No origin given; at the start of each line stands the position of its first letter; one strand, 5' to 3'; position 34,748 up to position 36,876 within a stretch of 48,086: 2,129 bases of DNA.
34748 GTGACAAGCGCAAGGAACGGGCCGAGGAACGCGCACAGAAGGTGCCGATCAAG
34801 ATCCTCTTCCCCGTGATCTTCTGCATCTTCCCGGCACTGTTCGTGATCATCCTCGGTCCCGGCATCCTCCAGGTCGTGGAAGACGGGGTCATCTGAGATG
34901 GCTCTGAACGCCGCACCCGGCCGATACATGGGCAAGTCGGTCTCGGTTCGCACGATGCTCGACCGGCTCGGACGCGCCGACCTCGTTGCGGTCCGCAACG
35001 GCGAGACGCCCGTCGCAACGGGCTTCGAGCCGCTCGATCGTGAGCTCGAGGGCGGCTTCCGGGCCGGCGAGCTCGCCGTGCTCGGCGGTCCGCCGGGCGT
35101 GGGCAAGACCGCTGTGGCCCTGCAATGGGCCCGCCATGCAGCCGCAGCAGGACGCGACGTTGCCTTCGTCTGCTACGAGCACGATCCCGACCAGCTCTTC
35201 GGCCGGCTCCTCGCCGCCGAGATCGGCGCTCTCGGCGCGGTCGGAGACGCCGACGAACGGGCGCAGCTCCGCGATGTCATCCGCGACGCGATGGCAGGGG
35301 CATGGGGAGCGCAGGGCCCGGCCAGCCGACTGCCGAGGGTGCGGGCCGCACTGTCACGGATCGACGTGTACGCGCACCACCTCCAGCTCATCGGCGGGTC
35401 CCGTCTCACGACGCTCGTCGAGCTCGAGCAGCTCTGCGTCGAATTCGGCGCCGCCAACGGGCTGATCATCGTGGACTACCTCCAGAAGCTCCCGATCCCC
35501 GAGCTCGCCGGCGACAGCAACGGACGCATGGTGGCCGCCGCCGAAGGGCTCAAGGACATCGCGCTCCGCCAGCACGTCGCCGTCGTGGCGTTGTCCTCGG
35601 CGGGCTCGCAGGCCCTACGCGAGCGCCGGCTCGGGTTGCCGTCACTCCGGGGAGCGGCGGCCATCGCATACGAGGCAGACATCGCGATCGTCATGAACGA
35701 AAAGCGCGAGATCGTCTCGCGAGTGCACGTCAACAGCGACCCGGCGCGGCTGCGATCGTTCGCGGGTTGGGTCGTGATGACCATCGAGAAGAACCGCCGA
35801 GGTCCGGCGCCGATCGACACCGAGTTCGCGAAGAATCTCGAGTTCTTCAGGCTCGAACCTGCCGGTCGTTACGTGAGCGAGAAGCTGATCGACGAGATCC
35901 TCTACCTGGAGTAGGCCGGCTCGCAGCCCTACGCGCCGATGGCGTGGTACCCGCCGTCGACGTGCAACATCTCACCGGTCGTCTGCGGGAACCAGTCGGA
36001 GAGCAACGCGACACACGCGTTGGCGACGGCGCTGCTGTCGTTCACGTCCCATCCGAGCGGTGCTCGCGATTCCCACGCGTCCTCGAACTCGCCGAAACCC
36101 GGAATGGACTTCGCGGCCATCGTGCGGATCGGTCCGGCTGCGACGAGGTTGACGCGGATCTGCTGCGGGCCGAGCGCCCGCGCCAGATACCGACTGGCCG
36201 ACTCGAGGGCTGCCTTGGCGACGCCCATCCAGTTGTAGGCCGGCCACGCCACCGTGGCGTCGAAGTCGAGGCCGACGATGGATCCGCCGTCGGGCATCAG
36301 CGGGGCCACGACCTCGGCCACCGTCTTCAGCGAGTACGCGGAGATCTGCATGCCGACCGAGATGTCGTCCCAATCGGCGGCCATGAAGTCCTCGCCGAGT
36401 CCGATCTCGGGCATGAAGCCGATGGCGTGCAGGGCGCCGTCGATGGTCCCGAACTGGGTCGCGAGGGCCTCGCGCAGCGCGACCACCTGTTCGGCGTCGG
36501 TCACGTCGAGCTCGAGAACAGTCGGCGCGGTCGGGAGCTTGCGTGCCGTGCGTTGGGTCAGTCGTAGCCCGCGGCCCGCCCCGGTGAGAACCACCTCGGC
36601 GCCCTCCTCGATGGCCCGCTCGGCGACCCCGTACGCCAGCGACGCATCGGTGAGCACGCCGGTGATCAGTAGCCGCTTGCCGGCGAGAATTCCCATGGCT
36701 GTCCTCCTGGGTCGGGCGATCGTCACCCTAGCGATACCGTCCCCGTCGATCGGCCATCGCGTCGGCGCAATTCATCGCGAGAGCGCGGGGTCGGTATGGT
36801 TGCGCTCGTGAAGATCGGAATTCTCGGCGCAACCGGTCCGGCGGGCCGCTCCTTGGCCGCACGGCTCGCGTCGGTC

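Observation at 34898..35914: Stand-alone DnaB_C/KaiC-like RecA-superfamily ATPase as the terminal, translationally coupled gene of a Tad pilus operon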

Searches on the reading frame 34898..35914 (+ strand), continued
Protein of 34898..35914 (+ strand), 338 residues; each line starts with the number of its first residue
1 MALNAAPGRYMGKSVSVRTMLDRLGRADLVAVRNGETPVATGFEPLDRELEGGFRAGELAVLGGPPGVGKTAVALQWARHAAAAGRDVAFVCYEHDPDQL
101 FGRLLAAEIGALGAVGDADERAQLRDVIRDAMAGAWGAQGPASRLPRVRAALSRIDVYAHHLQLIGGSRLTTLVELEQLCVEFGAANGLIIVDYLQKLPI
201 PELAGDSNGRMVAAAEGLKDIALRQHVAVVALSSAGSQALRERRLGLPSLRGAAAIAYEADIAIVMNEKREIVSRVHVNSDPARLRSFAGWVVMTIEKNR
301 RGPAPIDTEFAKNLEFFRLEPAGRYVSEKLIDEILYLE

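Call 58: search_protein_families(library=pfam, proteins=[P0116, P0040, P0034, P0021], max_evalue=0.1)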
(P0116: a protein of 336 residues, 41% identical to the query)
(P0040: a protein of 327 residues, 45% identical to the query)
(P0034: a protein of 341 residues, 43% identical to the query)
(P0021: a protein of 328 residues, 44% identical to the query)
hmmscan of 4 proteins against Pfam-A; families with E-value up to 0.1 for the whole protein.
P0116 (336 aa): 13 families
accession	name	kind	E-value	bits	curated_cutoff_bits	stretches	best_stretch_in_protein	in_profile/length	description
PF03796.21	DnaB_C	-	1.3e-27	97.2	27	1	35-314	2-254/255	DnaB-like helicase C terminal domain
PF13481.12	AAA_25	-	8.2e-11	42.3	27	1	46-227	26-186/195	AAA domain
PF06745.19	ATPase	-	2.4e-09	37.4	26.6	1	35-101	1-68/231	KaiC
PF20307.4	divDNAB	-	1.2e-05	24.6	26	1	34-210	56-226/356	Divergent DnaB-like ATPase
PF13401.12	AAA_22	-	3.6e-05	24.5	27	1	54-129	6-65/130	AAA domain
PF13191.12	AAA_16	-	0.00045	21.2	32.6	1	53-203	22-151/167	AAA ATPase domain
PF00154.27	RecA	-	0.0053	16.7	27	1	32-96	30-95/262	recA bacterial DNA recombination protein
PF02702.23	KdpD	-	0.0077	16.1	26.1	1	51-98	1-52/210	Osmosensitive K+ channel His kinase sensor domain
PF00004.35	AAA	-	0.019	15.9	21.2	1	57-78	2-23/131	ATPase family associated with various cellular activities (AAA)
PF20720.3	nSTAND3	-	0.035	14.2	27.2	1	54-91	18-54/155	Novel STAND NTPase 3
PF13671.12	AAA_33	-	0.042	14.6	27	0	55-87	1-28/143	AAA domain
PF05496.18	RuvB_N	-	0.06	13.6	27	1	54-138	34-119/159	Holliday junction DNA helicase RuvB P-loop domain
PF24883.2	NPHP3_N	-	0.065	13.9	24.8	0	55-94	24-63/164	Nephrocystin 3, N-terminal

P0040 (327 aa): 13 families
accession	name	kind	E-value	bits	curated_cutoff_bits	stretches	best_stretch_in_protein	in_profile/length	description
PF03796.21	DnaB_C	-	1.4e-23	84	27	1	25-304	2-253/255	DnaB-like helicase C terminal domain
PF06745.19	ATPase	-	8.2e-10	38.9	26.6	1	26-90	2-67/231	KaiC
PF13481.12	AAA_25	-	8.9e-10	39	27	1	20-179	10-170/195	AAA domain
PF13191.12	AAA_16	-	3.7e-06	28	32.6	1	43-185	24-144/167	AAA ATPase domain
PF00154.27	RecA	-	0.00019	21.4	27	1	14-82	22-91/262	recA bacterial DNA recombination protein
PF00004.35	AAA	-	0.016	16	21.2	0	46-67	1-22/131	ATPase family associated with various cellular activities (AAA)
PF05625.17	PAXNEB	-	0.022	14.3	28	1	24-48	18-42/366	PAXNEB protein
PF13401.12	AAA_22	-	0.028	15.2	27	0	45-99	7-62/130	AAA domain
PF25199.1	nSTAND_NTPase5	-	0.029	14.6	34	1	45-88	43-86/145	Novel STAND NTPase 5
PF02702.23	KdpD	-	0.032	14.1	26.1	1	47-81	8-42/210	Osmosensitive K+ channel His kinase sensor domain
PF01695.23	IstB_IS21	-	0.037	14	24.1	1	46-79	95-128/238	IstB-like ATP binding protein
PF24883.2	NPHP3_N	-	0.04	14.5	24.8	0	44-81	23-60/164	Nephrocystin 3, N-terminal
PF20720.3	nSTAND3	-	0.042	14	27.2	1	45-77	19-51/155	Novel STAND NTPase 3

P0034 (341 aa): 14 families
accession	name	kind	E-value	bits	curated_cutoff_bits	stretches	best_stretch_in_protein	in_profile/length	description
PF03796.21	DnaB_C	-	1.3e-23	84.2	27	1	39-319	2-254/255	DnaB-like helicase C terminal domain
PF13481.12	AAA_25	-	2.6e-11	43.9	27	1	31-233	8-187/195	AAA domain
PF06745.19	ATPase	-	1.3e-10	41.4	26.6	1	39-103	1-66/231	KaiC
PF13191.12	AAA_16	-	1.1e-05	26.4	32.6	1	48-197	14-142/167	AAA ATPase domain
PF00154.27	RecA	-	0.0013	18.6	27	1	30-101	24-96/262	recA bacterial DNA recombination protein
PF20720.3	nSTAND3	-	0.0021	18.2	27.2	1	59-91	19-51/155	Novel STAND NTPase 3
PF01695.23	IstB_IS21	-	0.011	15.7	24.1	1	59-92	94-127/238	IstB-like ATP binding protein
PF13401.12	AAA_22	-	0.019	15.7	27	1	59-115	7-64/130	AAA domain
PF05625.17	PAXNEB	-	0.02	14.4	28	1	37-61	17-41/366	PAXNEB protein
PF25199.1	nSTAND_NTPase5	-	0.023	15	34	1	58-100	42-84/145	Novel STAND NTPase 5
PF09848.15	SLFN-g3_helicase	-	0.03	14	24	1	59-204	3-132/354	Schlafen group 3, DNA/RNA helicase domain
PF00004.35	AAA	-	0.032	15.1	21.2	0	60-81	1-22/131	ATPase family associated with various cellular activities (AAA)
PF24883.2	NPHP3_N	-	0.074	13.7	24.8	0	59-96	24-61/164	Nephrocystin 3, N-terminal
PF02702.23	KdpD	-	0.075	12.9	26.1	0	60-93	7-40/210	Osmosensitive K+ channel His kinase sensor domain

P0021 (328 aa): 12 families
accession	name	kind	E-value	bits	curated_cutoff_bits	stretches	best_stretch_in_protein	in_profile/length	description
PF03796.21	DnaB_C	-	2.7e-21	76.5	27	2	30-99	2-71/255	DnaB-like helicase C terminal domain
PF13481.12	AAA_25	-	1.9e-10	41.1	27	1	33-222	18-187/195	AAA domain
PF06745.19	ATPase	-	3.6e-07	30.2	26.6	1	31-92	2-64/231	KaiC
PF13191.12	AAA_16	-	9.7e-05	23.4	32.6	1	49-213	25-161/167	AAA ATPase domain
PF09848.15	SLFN-g3_helicase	-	0.0002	21.2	24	1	51-191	4-129/354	Schlafen group 3, DNA/RNA helicase domain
PF20720.3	nSTAND3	-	0.0019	18.4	27.2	1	46-88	15-56/155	Novel STAND NTPase 3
PF00004.35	AAA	-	0.002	19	21.2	0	164-236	43-119/131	ATPase family associated with various cellular activities (AAA)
PF24883.2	NPHP3_N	-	0.0023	18.6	24.8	1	49-88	23-62/164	Nephrocystin 3, N-terminal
PF13401.12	AAA_22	-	0.0028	18.4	27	1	48-118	5-78/130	AAA domain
PF02702.23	KdpD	-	0.022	14.6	26.1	1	53-82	9-38/210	Osmosensitive K+ channel His kinase sensor domain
PF25199.1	nSTAND_NTPase5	-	0.054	13.7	34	0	48-90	41-83/145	Novel STAND NTPase 5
PF01656.29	CbiA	-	0.085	13.3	25.4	0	51-78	2-29/125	CobQ/CobB/MinD/ParA nucleotide binding domain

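Call 85: search_protein_representatives(alignment_id=A1)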
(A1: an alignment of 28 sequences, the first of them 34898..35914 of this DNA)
Query: 28 sequences, 336 profile positions. Proteins with E-value up to 0.001 (for the whole library): 87579; up to 1e-10: 39270; up to 1e-30: 332. The best 150 are listed.
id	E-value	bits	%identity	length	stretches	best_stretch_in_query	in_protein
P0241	2.0e-130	451.2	-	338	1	10-335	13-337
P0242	6.0e-129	446.3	-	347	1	11-335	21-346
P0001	4.7e-127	440.1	-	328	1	10-335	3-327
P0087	4.5e-126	436.9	-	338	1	8-336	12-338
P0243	4.9e-126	436.7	-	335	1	12-336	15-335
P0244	3.9e-124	430.5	-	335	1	29-335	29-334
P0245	3.7e-120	417.4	-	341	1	8-335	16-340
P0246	4.4e-120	417.2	-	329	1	11-333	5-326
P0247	1.2e-119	415.7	-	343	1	10-332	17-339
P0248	1.6e-118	412.0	-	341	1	9-334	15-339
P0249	1.8e-118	411.9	-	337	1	6-334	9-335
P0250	5.8e-118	410.2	-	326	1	12-335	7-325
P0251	1.7e-117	408.7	-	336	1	6-328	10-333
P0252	1.3e-116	405.7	-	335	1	7-335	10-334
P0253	1.2e-115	402.6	-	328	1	13-334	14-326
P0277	2.2e-102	359.0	-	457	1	10-335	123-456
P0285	5.0e-100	351.2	-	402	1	8-335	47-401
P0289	1.1e-97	343.5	-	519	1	10-336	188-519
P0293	4.7e-97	341.5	-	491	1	10-331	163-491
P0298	1.2e-94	333.6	-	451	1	15-335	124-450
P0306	8.2e-92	324.2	-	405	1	7-333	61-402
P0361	2.9e-69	250.1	-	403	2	197-325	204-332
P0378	2.5e-58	214.2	-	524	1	12-204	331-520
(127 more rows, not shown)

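Call 86: search_protein_families(library=pfam, proteins=[P0378, P0289, P0293, P0277, P0298, P0285, P0306, P0361], max_evalue=0.001)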
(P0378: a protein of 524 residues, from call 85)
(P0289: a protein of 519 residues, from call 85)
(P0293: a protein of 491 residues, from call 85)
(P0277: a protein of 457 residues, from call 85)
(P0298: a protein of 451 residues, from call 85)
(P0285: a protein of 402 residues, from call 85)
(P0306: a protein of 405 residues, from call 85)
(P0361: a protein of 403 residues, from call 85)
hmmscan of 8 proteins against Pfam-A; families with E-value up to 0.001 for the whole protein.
P0378 (524 aa): 3 families
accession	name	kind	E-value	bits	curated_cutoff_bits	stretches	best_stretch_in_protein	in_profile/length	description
PF03796.21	DnaB_C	-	3.5e-11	43.4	27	1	355-514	3-143/255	DnaB-like helicase C terminal domain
PF13481.12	AAA_25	-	1.7e-08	34.8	27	1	358-515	19-158/195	AAA domain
PF06745.19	ATPase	-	2.5e-08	34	26.6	1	356-420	3-68/231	KaiC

P0289 (519 aa): 6 families
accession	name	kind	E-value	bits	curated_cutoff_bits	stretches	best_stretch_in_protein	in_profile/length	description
PF03796.21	DnaB_C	-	3.7e-27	95.8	27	1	215-498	3-253/255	DnaB-like helicase C terminal domain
PF06745.19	ATPase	-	5.6e-06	26.3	26.6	1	215-277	2-65/231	KaiC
PF00772.26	DnaB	-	8.2e-06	26.2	23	1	42-132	7-97/103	DnaB-like helicase N terminal domain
PF13481.12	AAA_25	-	0.0001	22.4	27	1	220-260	21-61/195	AAA domain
PF13191.12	AAA_16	-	0.00055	20.9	32.6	0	221-377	16-142/167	AAA ATPase domain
PF20720.3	nSTAND3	-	0.00071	19.7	27.2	0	222-278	8-60/155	Novel STAND NTPase 3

P0293 (491 aa): 4 families
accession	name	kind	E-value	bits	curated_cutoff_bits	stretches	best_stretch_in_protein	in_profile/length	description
PF03796.21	DnaB_C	-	1.3e-23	84.1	27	1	189-470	2-248/255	DnaB-like helicase C terminal domain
PF00772.26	DnaB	-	1.3e-14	54.5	23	1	16-113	6-102/103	DnaB-like helicase N terminal domain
PF06745.19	ATPase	-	2.8e-09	37.1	26.6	1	189-259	1-71/231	KaiC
PF13481.12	AAA_25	-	9.8e-08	32.3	27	1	196-388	22-186/195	AAA domain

P0277 (457 aa): 5 families
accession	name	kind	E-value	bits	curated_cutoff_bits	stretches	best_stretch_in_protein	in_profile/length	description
PF03796.21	DnaB_C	-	3e-22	79.7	27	1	149-433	2-250/255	DnaB-like helicase C terminal domain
PF13481.12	AAA_25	-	4.3e-11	43.2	27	1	154-341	20-177/195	AAA domain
PF06745.19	ATPase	-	7.1e-09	35.8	26.6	1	151-225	3-77/231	KaiC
PF13191.12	AAA_16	-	6e-06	27.3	32.6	1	164-316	19-143/167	AAA ATPase domain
PF13173.12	AAA_14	-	6.8e-05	23.3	27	1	168-216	3-49/129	AAA domain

P0298 (451 aa): 5 families
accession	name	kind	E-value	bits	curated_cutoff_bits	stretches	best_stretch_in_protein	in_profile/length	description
PF03796.21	DnaB_C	-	2e-20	73.7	27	1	145-423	2-246/255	DnaB-like helicase C terminal domain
PF06745.19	ATPase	-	1.8e-09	37.8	26.6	1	147-214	3-70/231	KaiC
PF13481.12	AAA_25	-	1e-08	35.5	27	1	153-219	23-98/195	AAA domain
PF13191.12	AAA_16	-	1.6e-05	25.9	32.6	1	152-313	12-146/167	AAA ATPase domain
PF13173.12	AAA_14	-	0.00033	21.1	27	1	164-283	3-103/129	AAA domain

P0285 (402 aa): 4 families
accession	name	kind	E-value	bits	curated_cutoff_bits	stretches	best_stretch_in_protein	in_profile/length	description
PF03796.21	DnaB_C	-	2.1e-24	86.7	27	2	210-369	91-240/255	DnaB-like helicase C terminal domain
PF06745.19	ATPase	-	2.8e-09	37.1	26.6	1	74-164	2-90/231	KaiC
PF13481.12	AAA_25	-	1.4e-07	31.8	27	1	76-187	18-139/195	AAA domain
PF13191.12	AAA_16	-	0.00076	20.5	32.6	0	79-263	11-146/167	AAA ATPase domain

P0306 (405 aa): 3 families
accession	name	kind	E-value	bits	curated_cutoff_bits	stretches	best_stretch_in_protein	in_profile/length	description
PF03796.21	DnaB_C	-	9.2e-24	84.6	27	1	90-384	2-251/255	DnaB-like helicase C terminal domain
PF13481.12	AAA_25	-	4.3e-06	26.9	27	1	94-296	19-184/195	AAA domain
PF06745.19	ATPase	-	1.1e-05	25.3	26.6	1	91-155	2-66/231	KaiC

P0361 (403 aa): 5 families
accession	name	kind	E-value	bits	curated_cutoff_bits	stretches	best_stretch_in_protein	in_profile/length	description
PF03796.21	DnaB_C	-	2.9e-18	66.6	27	2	37-127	2-91/255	DnaB-like helicase C terminal domain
PF13481.12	AAA_25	-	8.1e-13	48.9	27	1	41-119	19-110/195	AAA domain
PF06745.19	ATPase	-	8.3e-08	32.3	26.6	1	39-132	3-95/231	KaiC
PF24883.2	NPHP3_N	-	0.00021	21.9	24.8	1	47-113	11-79/164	Nephrocystin 3, N-terminal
PF13173.12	AAA_14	-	0.00024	21.6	27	1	56-103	3-48/129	AAA domain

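Call 88: list_cluster_members(proteins=[P0289, P0293, P0277, P0298])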
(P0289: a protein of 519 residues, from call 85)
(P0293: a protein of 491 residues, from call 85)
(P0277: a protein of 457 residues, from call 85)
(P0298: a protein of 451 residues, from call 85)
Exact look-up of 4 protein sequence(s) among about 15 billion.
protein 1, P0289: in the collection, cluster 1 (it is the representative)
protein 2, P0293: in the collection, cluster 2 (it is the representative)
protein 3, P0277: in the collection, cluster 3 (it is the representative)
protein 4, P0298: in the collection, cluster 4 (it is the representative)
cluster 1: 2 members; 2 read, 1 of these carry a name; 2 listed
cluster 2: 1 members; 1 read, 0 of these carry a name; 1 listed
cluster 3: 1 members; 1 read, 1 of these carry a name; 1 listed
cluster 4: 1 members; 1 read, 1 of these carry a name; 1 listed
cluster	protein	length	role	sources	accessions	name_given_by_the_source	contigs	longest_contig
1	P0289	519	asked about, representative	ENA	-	-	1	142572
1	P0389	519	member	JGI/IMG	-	replicative DNA helicase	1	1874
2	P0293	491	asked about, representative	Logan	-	-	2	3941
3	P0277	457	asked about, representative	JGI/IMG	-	replicative DNA helicase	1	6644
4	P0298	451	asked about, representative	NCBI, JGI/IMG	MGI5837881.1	MAG: DnaB-like helicase C-terminal domain-containing protein [Chloroflexota bacterium] | replicative DNA helicase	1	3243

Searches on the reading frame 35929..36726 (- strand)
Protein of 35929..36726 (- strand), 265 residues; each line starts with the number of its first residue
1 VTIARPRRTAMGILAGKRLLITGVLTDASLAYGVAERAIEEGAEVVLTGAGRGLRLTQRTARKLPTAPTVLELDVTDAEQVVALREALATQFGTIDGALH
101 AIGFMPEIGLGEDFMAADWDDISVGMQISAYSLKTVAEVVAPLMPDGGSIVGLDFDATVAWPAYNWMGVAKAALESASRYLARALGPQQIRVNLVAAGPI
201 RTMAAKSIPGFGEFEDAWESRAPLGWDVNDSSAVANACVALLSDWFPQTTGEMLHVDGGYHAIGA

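Call 4: search_protein_families(library=pfam, proteins=[window:35929-36726:-], max_evalue=0.01)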
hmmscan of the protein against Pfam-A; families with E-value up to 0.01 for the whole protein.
window:35929-36726:- (265 aa): 2 families
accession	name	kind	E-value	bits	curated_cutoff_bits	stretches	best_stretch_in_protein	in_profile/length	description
PF13561.12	adh_short_C2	-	8.3e-71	238.7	27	1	23-261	1-236/236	Enoyl-(Acyl carrier protein) reductase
PF00106.31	adh_short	-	6.3e-16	58.9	26.6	1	20-207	4-189/195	short chain dehydrogenase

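Call 5: search_protein_families(library=ncbifam, proteins=[window:35929-36726:-], max_evalue=0.001)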
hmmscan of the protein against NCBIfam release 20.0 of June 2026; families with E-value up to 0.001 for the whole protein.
window:35929-36726:- (265 aa): 159 families (the best 25 are shown)
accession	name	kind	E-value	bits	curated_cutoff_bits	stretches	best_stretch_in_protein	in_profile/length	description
NF005908.0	PRK07889.1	equivalog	1.5e-117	391.8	299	1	11-264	2-255/256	enoyl-ACP reductase FabI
NF040631.2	InhA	exception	1.1e-90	303.6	430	1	12-259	1-257/257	NADH-dependent enoyl-ACP reductase InhA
NF005422.0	PRK06997.1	equivalog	9.8e-57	192.3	440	1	11-264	1-255/262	enoyl-ACP reductase FabI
NF006266.0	PRK08415.1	equivalog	5.1e-55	186.7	441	1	13-264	2-253/274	enoyl-ACP reductase FabI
NF006019.0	PRK08159.1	equivalog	7.6e-55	185.9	452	1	10-264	4-258/272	enoyl-ACP reductase FabI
NF006369.1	PRK08594.1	equivalog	1.1e-52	179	370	1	14-263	4-255/256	enoyl-ACP reductase FabI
NF005717.0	PRK07533.1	equivalog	3.3e-51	174.5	337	1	10-263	5-258/259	enoyl-ACP reductase FabI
NF005615.0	PRK07370.1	equivalog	3.9e-50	170.5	391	1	14-264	5-258/259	enoyl-ACP reductase FabI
NF005078.0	PRK06505.1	equivalog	4.4e-50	170.3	446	1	12-263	3-254/271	enoyl-ACP reductase FabI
NF004748.0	PRK06079.1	equivalog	1.3e-48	165.4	362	1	11-262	2-251/252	enoyl-ACP reductase FabI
NF006428.0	PRK08690.1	equivalog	2.2e-45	154.9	462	1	11-261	1-253/261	enoyl-ACP reductase FabI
NF005938.0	PRK07984.1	equivalog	2.6e-45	154.7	477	1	11-261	1-252/262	enoyl-ACP reductase FabI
NF005145.0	PRK06603.1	equivalog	7e-41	140.4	456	1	11-264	3-256/260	enoyl-ACP reductase FabI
NF005559.1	PRK07231.1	subfamily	7.8e-26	91.1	215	1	14-260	2-247/249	glucose 1-dehydrogenase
NF005909.0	PRK07890.1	subfamily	3.6e-24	85.4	258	1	11-259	2-256/260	short chain dehydrogenase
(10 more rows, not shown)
